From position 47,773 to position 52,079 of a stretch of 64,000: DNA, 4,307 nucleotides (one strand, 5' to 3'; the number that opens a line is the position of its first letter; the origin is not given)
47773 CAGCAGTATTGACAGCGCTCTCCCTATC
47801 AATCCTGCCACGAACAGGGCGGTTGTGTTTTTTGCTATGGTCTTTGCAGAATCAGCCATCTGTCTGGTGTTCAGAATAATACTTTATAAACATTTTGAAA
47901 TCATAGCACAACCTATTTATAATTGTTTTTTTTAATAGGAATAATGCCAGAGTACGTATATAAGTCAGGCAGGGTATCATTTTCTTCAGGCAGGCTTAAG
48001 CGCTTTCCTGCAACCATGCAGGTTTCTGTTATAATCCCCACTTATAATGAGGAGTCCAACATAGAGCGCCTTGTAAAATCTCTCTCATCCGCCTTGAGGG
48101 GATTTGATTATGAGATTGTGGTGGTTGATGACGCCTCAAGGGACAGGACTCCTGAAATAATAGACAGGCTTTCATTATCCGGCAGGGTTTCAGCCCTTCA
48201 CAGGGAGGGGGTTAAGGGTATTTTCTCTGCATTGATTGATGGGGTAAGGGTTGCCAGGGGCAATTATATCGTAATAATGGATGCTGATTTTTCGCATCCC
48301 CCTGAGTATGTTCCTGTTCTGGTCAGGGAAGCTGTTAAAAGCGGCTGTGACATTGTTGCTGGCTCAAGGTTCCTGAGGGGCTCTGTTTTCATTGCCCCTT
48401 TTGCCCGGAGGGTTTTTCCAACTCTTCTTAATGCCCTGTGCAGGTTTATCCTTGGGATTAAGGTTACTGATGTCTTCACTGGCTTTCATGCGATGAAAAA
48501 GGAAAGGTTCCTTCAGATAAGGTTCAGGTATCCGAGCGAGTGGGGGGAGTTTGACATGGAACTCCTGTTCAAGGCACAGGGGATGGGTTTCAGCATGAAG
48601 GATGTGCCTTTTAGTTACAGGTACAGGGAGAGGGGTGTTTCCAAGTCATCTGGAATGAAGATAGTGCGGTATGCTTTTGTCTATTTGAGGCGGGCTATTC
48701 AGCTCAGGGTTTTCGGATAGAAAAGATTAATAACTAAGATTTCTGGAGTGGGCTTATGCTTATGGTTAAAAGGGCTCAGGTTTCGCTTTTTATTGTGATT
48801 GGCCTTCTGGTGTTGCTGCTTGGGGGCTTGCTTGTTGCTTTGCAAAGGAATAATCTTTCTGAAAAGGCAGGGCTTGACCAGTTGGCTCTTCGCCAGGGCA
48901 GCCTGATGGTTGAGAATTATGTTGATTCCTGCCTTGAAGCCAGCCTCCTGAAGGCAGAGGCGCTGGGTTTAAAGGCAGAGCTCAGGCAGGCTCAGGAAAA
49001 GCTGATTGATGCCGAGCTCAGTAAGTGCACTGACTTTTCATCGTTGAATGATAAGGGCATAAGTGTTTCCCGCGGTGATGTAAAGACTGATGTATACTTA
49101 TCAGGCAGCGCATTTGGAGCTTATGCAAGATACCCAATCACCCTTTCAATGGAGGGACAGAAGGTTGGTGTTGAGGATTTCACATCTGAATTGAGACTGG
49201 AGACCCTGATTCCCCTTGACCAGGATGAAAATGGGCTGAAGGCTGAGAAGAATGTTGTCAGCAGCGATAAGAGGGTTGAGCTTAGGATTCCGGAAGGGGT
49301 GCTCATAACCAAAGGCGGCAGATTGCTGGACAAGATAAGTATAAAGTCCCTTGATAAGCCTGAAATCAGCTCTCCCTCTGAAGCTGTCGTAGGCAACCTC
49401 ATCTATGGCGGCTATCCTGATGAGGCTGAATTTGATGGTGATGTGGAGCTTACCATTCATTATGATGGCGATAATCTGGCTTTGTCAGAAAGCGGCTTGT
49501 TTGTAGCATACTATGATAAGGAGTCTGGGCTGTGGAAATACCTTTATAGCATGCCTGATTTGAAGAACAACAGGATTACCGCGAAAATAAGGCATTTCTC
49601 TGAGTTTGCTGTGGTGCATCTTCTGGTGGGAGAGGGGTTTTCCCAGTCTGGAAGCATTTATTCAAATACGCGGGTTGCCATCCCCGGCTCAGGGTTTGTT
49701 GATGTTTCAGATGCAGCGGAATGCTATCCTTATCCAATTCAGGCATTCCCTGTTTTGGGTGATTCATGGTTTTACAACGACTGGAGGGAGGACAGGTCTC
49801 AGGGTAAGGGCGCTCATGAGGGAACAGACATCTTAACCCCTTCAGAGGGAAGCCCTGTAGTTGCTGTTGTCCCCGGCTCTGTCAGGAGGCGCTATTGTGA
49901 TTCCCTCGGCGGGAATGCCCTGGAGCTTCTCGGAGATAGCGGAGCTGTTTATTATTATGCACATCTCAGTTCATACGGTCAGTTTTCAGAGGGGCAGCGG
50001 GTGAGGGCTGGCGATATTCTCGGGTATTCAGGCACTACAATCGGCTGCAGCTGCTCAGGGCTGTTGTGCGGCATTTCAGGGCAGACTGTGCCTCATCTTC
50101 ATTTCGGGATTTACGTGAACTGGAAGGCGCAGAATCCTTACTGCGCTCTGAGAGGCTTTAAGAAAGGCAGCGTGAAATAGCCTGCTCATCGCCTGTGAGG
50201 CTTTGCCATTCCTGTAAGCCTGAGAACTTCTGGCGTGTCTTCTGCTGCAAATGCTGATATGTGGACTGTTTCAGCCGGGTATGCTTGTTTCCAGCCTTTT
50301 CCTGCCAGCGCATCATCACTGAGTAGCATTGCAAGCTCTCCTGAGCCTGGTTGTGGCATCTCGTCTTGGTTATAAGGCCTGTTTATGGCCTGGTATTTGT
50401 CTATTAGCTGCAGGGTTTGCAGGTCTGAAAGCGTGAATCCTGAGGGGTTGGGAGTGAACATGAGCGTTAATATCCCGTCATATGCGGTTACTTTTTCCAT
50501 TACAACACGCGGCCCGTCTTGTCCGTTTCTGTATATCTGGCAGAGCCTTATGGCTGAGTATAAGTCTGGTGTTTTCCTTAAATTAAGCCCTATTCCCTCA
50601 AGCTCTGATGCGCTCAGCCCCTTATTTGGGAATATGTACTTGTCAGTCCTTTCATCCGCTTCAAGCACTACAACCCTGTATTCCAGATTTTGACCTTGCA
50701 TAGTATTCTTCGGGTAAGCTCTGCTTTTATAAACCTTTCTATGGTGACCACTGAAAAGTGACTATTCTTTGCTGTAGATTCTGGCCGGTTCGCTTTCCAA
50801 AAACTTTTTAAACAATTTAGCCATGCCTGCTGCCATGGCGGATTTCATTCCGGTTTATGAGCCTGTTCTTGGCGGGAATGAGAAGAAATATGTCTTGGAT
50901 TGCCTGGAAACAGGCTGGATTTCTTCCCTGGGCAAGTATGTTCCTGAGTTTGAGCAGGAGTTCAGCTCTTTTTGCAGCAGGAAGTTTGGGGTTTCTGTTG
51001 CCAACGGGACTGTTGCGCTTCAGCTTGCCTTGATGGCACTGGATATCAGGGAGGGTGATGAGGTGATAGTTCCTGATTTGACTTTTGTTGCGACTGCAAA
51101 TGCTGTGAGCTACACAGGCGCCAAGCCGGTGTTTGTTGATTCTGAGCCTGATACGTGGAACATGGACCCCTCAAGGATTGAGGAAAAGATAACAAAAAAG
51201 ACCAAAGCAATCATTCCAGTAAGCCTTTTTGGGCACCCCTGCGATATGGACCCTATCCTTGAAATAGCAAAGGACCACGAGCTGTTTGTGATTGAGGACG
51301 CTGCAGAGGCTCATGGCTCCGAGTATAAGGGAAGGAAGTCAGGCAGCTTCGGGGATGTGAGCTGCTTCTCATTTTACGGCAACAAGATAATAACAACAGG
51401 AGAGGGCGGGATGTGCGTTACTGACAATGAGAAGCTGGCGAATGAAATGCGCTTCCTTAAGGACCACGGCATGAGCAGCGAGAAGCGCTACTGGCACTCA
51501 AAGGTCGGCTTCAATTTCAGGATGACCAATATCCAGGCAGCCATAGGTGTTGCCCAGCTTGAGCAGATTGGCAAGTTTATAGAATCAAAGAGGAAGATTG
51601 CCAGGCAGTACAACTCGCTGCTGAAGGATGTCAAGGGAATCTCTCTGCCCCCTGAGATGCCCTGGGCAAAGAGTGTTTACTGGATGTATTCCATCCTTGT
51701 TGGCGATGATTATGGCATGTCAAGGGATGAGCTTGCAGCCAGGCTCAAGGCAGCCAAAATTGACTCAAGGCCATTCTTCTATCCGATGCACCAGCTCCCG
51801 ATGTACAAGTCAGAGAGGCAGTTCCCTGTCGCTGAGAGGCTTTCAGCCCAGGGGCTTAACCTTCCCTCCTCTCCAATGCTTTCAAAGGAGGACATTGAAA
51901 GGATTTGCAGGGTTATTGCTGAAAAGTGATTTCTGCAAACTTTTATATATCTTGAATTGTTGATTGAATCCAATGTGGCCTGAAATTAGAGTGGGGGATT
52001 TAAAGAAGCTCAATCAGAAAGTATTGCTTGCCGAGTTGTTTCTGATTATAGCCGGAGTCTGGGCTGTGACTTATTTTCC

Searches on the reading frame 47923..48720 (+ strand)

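Call 29: search_protein_families(library=pfam, proteins=[window:47923-48720:+])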
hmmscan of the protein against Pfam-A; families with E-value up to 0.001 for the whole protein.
window:47923-48720:+ (265 aa): 2 families
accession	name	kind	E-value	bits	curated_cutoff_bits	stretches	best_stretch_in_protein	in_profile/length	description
PF00535.33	Glycos_transf_2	-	1.1e-34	120.3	23.3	1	35-194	1-162/168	Glycosyl transferase family 2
PF13641.12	Glyco_tranf_2_3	-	3.1e-08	34.3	27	1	33-152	2-126/230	Glycosyltransferase like family 2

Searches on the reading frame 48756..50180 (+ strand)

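Call 29: search_protein_families(library=pfam, proteins=[window:48756-50180:+])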
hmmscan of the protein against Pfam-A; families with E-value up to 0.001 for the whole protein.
window:48756-50180:+ (474 aa): 1 family
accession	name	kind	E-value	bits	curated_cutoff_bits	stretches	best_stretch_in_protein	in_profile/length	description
PF01551.29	Peptidase_M23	-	6.9e-16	58.7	28.7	1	353-461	2-96/96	Peptidase family M23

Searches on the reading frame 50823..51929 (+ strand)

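Call 29: search_protein_families(library=pfam, proteins=[window:50823-51929:+])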
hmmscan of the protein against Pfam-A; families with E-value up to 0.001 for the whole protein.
window:50823-51929:+ (368 aa): 4 families
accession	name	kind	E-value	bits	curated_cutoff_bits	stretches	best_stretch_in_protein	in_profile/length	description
PF01041.23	DegT_DnrJ_EryC1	-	2.7e-134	448.4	19.8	1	18-365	5-359/360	DegT/DnrJ/EryC1/StrS aminotransferase family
PF00155.27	Aminotran_1_2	-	6.1e-10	39.3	19.7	1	40-135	44-155/361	Aminotransferase class I and II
PF01212.27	Beta_elim_lyase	-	1.2e-06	28.5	27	1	42-275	36-273/288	Beta-eliminating lyase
PF01053.26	Cys_Met_Meta_PP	-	1.1e-05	24.7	27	1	43-183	57-195/381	Cys/Met metabolism PLP-dependent enzyme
